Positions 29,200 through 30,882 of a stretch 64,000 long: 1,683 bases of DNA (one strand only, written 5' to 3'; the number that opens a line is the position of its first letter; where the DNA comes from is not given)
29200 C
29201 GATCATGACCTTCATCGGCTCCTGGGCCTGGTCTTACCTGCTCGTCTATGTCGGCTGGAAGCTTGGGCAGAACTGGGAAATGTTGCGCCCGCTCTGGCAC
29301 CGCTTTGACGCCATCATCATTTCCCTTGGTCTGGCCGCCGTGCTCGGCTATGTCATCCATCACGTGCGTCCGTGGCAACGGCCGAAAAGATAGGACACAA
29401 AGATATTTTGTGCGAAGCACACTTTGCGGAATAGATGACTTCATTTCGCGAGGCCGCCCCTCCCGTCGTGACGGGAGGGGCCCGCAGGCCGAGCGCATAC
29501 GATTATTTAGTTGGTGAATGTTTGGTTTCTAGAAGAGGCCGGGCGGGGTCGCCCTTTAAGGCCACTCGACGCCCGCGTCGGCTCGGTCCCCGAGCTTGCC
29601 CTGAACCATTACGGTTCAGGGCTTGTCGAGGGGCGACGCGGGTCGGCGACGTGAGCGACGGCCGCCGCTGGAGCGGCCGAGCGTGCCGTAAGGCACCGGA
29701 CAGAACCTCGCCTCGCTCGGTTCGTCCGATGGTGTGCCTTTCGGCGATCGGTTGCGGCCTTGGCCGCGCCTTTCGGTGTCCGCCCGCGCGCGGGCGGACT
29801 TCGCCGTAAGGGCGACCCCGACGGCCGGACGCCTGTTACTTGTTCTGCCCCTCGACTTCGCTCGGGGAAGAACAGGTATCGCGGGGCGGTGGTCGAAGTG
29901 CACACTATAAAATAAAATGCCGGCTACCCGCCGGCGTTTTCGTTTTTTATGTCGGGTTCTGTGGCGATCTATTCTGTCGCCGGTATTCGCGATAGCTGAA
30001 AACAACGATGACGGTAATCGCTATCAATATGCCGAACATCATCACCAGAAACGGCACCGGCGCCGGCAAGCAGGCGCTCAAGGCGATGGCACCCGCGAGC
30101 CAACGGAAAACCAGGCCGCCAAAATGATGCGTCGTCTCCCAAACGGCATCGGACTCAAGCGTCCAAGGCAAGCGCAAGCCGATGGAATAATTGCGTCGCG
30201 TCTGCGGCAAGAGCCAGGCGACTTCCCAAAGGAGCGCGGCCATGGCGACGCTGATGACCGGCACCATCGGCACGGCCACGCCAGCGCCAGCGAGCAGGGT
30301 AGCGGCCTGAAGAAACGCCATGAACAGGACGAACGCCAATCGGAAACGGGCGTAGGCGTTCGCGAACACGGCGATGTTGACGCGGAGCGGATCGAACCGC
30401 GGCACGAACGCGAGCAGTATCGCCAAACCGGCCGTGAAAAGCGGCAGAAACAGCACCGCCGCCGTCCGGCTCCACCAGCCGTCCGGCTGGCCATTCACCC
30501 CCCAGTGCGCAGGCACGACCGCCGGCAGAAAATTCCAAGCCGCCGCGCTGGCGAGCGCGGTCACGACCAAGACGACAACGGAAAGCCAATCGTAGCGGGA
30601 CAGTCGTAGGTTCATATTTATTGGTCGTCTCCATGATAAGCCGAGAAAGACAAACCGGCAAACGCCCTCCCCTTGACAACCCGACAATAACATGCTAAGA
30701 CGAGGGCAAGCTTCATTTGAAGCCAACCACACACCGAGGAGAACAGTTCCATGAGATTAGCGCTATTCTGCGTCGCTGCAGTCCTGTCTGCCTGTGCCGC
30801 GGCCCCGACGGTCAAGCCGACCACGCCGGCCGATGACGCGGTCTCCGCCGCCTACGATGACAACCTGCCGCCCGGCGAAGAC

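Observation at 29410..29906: R1: novel 350-500 bp structured repeat family (4 copies) with compensatory base changes in a conserved hairpin, suggesting a functional RNA or RNA-like mobile element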

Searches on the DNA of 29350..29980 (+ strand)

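Call 16: search_rna_families(source=window, start=29350, end=29980, threshold=evalue, max_evalue=10, show_alignments=2)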
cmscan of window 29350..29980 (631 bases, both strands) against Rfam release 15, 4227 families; matches with E-value up to 10: 14.
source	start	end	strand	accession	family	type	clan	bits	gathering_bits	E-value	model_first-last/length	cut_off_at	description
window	29823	29948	+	RF01772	rnk_pseudo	Cis-reg; leader;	-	20.7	55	0.51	1-108/108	no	Pseudomonas rnk leader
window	29780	29805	-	RF01356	CRISPR-DR28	Gene; CRISPR;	-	18.2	35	1.9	1-24/24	no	CRISPR RNA direct repeat element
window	29447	29495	+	RF03937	mir-9456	Gene; miRNA;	-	17.5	80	1.6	1-68/68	no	mir-9456 microRNA precursor family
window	29447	29495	-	RF03937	mir-9456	Gene; miRNA;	-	17.2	80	1.9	1-68/68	no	mir-9456 microRNA precursor family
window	29843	29944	+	RF00506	Thr_leader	Cis-reg; leader;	-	16.8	55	1.8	1-118/118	no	Threonine operon leader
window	29910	29940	+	RF02891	AgrB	Gene; antisense;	-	16.6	40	4.7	51-81/84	no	ArsR-gov region gene B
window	29642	29718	-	RF02681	Twister-sister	Gene; ribozyme;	-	16.2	34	1.5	1-81/81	no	Twister_sister_ribozyme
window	29440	29594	-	RF01528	CC3513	Gene; sRNA;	-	15.7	40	2.2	1-176/176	no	caulobacter sRNA CC3513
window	29762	29817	+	RF03293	mir-4672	Gene; miRNA;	-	15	98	8.6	1-81/81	no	mir-4672 microRNA precursor family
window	29747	29799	+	RF02828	Scr3920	Gene; sRNA;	-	14.9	88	2.5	52-121/125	no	Streptomyces RNA 3920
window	29543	29629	+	RF02868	ncS037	Gene; sRNA;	-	14.5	112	7.6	1-152/152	no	Burkholderia sRNA 37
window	29774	29803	+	RF02690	BTH_s1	Gene; sRNA;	-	11.2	74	4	41-73/205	no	Burkholderia sRNA 1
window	29456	29481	-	RF02225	sX6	Gene; sRNA;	-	9.9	40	3.5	295-320/342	no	Proteobacterial sRNA sX6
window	29778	29799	+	RF01670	P17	Gene; sRNA;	-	9.2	45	8.4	255-279/282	no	Pseudomonas sRNA P17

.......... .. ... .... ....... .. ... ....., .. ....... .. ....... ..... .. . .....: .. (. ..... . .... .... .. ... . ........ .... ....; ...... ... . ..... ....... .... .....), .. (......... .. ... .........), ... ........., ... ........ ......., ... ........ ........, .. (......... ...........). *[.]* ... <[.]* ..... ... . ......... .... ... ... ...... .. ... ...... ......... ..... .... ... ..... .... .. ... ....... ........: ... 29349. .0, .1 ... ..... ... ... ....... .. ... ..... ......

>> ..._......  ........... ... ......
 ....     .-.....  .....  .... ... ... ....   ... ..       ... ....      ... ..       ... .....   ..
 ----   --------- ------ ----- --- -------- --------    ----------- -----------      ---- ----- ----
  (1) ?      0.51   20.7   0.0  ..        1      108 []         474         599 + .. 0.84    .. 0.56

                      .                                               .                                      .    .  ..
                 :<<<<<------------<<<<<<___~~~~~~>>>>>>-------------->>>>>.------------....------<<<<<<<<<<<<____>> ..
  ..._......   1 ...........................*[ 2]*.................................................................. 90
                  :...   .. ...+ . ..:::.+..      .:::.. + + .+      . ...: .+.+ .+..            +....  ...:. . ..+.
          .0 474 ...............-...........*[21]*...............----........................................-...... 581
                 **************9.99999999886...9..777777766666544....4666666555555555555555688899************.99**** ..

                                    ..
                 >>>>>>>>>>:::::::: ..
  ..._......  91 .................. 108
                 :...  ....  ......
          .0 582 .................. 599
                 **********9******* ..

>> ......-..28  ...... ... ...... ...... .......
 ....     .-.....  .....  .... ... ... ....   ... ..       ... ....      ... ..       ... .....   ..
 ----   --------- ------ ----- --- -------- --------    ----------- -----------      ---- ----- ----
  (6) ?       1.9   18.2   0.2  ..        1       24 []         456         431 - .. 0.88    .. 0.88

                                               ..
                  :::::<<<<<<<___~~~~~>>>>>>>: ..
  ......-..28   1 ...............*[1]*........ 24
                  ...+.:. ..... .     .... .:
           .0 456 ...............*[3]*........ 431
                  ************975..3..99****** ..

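Call 38: build_rna_model(alignment_id=A2, structure=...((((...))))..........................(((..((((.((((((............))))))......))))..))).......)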
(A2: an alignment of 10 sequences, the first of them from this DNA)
Model R1 built from alignment A2 (10 sequences, 96 columns); structure: as given.
model positions 92; base pairs 17; branch points 1; effective number of sequences 1.78; information 0.62 bits per position. Calibrated on 0.2 Mb of random sequence (short: E-values are rough).
structure used (alignment columns):
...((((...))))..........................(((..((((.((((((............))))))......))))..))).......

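Call 39: search_with_rna_model(model_id=R1, sources=[window, L027, L051, L113, L114, L126, L133, L134, L140, L152, L163, L164, L165, L166, L167, L168, L169], max_evalue=10)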
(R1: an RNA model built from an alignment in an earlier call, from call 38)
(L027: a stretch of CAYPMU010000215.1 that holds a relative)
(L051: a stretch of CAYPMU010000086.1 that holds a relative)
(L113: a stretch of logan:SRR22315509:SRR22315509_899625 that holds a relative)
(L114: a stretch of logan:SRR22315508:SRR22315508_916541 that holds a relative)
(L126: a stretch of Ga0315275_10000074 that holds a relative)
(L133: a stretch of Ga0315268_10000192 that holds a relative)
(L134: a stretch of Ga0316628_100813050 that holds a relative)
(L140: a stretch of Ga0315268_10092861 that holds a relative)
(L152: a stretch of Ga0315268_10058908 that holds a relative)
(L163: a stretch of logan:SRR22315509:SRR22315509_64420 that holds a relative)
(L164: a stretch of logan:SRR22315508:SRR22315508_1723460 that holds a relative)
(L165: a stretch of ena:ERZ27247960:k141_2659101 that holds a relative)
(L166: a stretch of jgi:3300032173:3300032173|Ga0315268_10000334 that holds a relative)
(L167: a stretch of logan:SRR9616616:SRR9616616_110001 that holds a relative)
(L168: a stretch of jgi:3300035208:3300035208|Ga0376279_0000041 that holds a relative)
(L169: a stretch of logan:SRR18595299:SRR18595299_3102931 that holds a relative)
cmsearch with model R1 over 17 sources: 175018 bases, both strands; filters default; matches with E-value up to 10: 15.
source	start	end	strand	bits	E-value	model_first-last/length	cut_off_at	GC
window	61911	62002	-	105.3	3.8e-23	1-92/92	no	0.63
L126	994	1085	-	104.8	5.1e-23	1-92/92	no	0.66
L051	2008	2099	+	102.6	1.7e-22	1-92/92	no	0.64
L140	1509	1600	-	98.3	2e-21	1-92/92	no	0.7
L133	725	815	+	97.1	3.9e-21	1-92/92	no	0.64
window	29407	29502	+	94.7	1.4e-20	1-92/92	no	0.62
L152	2801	2891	+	92.6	4.8e-20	1-92/92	no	0.62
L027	413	503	+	90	2e-19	1-92/92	no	0.63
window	48679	48768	+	87.1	1e-18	1-92/92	no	0.62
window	62664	62756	+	85.5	2.5e-18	1-92/92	no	0.57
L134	170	260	-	54.8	7.2e-11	1-92/92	no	0.68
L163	2523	2569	+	48.3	2.8e-09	1-47/92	3'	0.47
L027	325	418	-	34.2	7.3e-06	1-92/92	no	0.59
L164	867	903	+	33.7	9.4e-06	1-37/92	3'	0.43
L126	465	505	-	9.5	7.4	42-84/92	no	0.78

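Call 56: search_with_rna_model(model_id=R1, sources=[window, L027, L051, L126, L133, L134, L140, L152], max_evalue=0.001, make_alignment=true)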
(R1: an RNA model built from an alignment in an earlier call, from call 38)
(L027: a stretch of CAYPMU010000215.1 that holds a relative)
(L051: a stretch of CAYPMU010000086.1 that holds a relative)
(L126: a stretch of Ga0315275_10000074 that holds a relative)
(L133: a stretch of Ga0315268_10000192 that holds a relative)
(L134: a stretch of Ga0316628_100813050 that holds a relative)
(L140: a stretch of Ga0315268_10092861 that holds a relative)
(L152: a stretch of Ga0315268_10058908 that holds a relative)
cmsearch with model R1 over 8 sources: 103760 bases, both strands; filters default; matches with E-value up to 0.001: 12.
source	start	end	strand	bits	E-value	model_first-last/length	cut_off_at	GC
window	61911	62002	-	105.3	2.3e-23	1-92/92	no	0.63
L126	994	1085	-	104.8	3e-23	1-92/92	no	0.66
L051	2008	2099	+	102.6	1e-22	1-92/92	no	0.64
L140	1509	1600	-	98.3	1.2e-21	1-92/92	no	0.7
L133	725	815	+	97.1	2.3e-21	1-92/92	no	0.64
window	29407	29502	+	94.7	8.4e-21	1-92/92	no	0.62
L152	2801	2891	+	92.6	2.9e-20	1-92/92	no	0.62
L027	413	503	+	90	1.2e-19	1-92/92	no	0.63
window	48679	48768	+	87.1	6e-19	1-92/92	no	0.62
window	62664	62756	+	85.5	1.5e-18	1-92/92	no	0.57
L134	170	260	-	54.8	4.3e-11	1-92/92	no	0.68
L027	325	418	-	34.2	4.4e-06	1-92/92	no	0.59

Alignment A4: 12 matches aligned to the model, 99 columns, each read 5' to 3' on its own strand. Consensus structure (alignment columns), stored with it:
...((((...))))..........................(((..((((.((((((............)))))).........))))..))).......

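Call 62: search_with_rna_model(model_id=R1, sources=[L170, L171, L172], max_evalue=1)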
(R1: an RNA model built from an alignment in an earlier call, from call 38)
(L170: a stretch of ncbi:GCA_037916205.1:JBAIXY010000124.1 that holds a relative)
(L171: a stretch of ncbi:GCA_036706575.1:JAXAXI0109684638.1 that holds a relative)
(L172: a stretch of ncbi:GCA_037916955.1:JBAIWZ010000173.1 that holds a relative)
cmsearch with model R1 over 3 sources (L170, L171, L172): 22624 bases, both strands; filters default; matches with E-value up to 1: 0.
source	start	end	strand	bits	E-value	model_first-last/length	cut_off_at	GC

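Call 81: search_with_rna_model(model_id=R1, sources=[L173, L174, L175], max_evalue=1)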
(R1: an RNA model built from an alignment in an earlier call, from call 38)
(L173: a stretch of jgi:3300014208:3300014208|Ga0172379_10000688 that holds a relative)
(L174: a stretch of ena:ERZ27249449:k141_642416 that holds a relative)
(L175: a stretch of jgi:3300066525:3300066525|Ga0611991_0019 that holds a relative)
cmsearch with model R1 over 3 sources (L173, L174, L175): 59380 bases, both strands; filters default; matches with E-value up to 1: 0.
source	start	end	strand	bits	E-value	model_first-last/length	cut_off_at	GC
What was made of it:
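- There are no copies in about 160 kb of relatives at 61-73% protein identity (calls 39, 62, 81).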

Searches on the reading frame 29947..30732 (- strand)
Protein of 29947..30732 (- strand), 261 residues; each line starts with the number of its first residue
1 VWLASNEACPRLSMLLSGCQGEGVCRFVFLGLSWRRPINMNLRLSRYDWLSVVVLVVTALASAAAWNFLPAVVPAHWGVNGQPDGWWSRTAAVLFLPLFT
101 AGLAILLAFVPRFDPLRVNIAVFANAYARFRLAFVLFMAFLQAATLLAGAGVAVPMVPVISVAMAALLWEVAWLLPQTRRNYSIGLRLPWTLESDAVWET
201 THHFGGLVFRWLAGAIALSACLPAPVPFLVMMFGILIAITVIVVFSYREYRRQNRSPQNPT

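Call 24: search_protein_families(library=pfam, proteins=[window:29947-30732:-], max_evalue=0.01)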
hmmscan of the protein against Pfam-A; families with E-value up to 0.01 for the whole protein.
window:29947-30732:- (261 aa): 2 families
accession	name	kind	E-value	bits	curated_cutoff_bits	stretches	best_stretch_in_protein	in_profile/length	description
PF07853.16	DUF1648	-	2.6e-15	56.2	28.7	1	54-100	2-48/49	Domain of unknown function (DUF1648)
PF13630.11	SdpI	-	1.3e-13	51.3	28.2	1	179-244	3-69/71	SdpI/YfhL protein family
